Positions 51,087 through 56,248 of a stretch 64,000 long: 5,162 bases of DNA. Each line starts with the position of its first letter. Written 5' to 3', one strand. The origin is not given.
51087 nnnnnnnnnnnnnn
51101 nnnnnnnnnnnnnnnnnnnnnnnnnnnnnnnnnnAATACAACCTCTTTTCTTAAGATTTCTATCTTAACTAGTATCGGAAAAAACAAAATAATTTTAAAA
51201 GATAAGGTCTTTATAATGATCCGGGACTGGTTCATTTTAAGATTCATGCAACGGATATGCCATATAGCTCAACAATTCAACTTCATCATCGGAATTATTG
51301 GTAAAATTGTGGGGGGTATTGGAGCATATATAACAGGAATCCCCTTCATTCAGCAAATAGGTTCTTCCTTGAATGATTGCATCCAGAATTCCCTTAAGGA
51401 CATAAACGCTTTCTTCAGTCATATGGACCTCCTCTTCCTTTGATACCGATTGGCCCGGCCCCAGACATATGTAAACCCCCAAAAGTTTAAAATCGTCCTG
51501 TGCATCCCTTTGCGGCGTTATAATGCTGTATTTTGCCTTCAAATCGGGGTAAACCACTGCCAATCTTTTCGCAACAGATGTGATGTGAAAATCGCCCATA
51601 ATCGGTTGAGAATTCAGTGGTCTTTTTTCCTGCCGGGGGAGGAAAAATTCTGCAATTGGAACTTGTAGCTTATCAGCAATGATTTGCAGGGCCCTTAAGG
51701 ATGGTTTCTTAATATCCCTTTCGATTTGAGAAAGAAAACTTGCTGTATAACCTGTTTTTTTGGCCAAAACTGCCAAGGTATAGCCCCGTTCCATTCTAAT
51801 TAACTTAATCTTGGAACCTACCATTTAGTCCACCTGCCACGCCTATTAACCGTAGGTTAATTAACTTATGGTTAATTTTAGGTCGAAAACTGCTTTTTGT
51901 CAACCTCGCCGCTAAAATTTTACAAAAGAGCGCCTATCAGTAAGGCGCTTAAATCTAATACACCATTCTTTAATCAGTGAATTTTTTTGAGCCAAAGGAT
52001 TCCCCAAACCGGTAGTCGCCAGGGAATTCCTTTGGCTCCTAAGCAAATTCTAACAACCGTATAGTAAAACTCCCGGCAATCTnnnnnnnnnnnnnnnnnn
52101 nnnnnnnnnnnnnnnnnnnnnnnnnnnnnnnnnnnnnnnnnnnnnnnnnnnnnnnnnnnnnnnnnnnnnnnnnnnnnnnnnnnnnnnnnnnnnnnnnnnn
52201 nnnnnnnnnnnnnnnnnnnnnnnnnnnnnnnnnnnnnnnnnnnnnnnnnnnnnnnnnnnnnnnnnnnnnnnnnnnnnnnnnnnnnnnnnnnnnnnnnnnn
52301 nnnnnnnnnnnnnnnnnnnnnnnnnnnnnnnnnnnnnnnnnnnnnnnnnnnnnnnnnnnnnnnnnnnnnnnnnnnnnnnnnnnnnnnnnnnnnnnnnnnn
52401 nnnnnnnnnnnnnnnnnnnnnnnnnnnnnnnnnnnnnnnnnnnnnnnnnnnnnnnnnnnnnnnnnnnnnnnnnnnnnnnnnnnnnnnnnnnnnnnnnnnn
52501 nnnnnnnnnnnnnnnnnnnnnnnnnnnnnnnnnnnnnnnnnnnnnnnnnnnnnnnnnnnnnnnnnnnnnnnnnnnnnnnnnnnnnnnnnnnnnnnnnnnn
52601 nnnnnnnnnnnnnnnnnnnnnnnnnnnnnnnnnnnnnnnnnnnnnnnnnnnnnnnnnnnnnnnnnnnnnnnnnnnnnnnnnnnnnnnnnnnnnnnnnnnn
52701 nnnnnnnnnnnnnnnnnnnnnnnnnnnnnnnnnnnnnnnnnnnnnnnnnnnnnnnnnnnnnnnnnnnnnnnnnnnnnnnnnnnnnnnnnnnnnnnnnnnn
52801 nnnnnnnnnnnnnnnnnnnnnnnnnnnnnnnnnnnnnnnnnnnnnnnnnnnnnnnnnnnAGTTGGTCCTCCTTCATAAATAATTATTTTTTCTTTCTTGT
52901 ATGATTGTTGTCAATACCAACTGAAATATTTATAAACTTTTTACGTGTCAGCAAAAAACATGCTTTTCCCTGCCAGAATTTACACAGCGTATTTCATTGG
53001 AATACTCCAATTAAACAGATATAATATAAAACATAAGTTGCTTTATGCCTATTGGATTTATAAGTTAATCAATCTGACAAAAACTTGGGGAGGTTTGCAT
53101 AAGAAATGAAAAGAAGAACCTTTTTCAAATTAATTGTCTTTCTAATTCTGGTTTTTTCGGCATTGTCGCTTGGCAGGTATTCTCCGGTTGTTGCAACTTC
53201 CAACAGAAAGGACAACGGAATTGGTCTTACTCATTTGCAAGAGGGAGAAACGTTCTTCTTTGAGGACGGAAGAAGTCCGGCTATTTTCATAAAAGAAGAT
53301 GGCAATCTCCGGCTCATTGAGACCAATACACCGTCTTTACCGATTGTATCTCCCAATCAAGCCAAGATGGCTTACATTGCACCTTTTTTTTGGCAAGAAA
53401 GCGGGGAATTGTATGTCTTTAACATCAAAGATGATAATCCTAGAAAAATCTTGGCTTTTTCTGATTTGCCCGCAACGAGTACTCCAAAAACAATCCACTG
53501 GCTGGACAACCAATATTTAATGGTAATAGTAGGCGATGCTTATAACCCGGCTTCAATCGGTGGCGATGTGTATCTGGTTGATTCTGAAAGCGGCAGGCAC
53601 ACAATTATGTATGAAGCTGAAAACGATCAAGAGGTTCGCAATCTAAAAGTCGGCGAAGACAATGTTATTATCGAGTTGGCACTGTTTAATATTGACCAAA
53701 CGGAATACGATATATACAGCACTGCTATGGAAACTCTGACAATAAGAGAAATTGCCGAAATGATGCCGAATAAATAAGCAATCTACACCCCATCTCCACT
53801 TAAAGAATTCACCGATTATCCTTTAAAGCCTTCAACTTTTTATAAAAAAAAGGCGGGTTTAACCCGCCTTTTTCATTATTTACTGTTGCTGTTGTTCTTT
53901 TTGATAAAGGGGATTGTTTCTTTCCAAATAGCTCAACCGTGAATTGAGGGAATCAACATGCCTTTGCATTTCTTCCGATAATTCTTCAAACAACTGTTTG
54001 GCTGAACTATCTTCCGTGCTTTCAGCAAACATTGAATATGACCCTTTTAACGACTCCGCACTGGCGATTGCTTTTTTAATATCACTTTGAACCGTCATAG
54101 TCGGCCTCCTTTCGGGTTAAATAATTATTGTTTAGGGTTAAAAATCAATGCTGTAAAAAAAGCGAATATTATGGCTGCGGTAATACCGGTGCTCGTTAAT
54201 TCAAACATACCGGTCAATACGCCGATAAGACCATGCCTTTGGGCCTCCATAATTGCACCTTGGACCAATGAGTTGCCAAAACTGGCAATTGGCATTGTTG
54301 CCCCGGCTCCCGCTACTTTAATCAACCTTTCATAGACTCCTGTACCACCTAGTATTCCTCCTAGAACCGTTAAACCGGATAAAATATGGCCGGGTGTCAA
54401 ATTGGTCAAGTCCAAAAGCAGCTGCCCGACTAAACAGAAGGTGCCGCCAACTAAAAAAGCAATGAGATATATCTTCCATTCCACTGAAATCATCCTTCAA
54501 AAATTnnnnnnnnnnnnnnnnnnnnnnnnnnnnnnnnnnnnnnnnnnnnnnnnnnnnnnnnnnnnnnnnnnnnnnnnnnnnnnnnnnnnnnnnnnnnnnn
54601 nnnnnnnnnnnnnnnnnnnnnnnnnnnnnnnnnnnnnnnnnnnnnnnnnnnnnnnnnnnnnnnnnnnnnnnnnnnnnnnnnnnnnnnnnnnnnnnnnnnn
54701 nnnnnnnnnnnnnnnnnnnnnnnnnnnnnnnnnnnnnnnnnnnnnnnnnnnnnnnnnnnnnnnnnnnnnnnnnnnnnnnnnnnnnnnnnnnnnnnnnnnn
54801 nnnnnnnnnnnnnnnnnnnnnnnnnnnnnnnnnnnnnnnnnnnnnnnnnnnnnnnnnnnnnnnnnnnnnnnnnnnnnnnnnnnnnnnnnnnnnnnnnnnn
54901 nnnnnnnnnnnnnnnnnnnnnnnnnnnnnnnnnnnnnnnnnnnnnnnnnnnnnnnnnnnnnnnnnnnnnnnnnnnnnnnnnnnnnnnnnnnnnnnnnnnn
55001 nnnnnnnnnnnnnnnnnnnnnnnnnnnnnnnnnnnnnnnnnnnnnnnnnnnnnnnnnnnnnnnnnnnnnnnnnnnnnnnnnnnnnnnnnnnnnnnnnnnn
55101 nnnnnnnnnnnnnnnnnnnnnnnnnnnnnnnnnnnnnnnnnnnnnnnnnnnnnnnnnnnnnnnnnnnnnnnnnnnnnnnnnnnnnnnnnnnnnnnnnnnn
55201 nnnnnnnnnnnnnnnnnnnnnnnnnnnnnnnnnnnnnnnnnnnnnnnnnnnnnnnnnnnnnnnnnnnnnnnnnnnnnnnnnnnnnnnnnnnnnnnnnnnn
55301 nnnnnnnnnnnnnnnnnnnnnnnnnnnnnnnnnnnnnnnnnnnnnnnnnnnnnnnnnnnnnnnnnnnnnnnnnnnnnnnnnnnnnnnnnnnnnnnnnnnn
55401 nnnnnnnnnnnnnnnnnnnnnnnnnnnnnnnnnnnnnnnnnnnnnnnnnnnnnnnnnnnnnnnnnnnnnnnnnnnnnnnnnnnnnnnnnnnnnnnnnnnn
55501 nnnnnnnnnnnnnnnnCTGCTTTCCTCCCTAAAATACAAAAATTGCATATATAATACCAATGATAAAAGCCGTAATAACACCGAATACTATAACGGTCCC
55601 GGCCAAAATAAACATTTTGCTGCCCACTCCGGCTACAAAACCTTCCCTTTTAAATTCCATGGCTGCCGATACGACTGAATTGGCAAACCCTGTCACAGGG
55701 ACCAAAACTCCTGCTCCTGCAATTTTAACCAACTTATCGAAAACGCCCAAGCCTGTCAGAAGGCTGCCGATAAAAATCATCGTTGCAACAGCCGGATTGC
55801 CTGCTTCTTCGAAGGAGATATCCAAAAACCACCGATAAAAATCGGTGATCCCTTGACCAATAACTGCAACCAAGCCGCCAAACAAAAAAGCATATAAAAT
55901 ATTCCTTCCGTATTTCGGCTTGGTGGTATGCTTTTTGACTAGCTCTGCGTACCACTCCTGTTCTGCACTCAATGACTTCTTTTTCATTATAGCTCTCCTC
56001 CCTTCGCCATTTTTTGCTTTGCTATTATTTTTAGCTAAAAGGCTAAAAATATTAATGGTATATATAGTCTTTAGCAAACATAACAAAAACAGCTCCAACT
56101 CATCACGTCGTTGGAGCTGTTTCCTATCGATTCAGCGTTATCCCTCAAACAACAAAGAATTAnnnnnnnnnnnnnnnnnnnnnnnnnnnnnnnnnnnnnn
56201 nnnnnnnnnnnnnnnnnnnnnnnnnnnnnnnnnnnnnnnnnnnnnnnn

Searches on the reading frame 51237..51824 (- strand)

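Call 54: search_protein_families(library=pfam, proteins=[window:51237-51824:-], max_evalue=0.001)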
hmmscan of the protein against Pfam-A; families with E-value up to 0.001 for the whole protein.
window:51237-51824:- (195 aa): 6 families
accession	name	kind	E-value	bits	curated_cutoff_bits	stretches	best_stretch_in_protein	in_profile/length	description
PF07883.17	Cupin_2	-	1.9e-14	53.5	27.2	1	118-186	2-68/70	Cupin domain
PF01381.28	HTH_3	-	8.7e-13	48.5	23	1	6-60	1-55/55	Helix-turn-helix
PF13560.12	HTH_31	-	3.7e-08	34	27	1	4-59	4-60/64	Helix-turn-helix domain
PF12844.13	HTH_19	-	0.00013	22.2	30.2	1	3-50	1-48/64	Helix-turn-helix domain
PF13443.12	HTH_26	-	0.00017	22.2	22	1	6-61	2-58/63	Cro/C1-type HTH DNA-binding domain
PF01050.24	MannoseP_isomer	-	0.00072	20.2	23.6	0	118-179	32-92/116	Mannose-6-phosphate isomerase C-terminal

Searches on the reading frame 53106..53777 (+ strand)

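Call 54: search_protein_families(library=pfam, proteins=[window:53106-53777:+], max_evalue=0.001)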
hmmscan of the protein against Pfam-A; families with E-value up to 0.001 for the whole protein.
window:53106-53777:+ (223 aa): 1 family
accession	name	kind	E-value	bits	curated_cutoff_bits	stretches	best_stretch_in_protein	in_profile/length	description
PF15525.12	DUF4652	-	2.7e-12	47.3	23.3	1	114-198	96-181/194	Domain of unknown function (DUF4652)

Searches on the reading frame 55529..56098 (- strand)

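Call 54: search_protein_families(library=pfam, proteins=[window:55529-56098:-], max_evalue=0.001)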
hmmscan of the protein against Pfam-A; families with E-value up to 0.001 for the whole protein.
window:55529-56098:- (189 aa): 1 family
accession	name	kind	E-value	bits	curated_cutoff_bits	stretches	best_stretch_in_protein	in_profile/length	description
PF03862.18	SpoVAC_SpoVAEB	-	7.9e-37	126.6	25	1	66-183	1-117/117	SpoVAC/SpoVAEB sporulation membrane protein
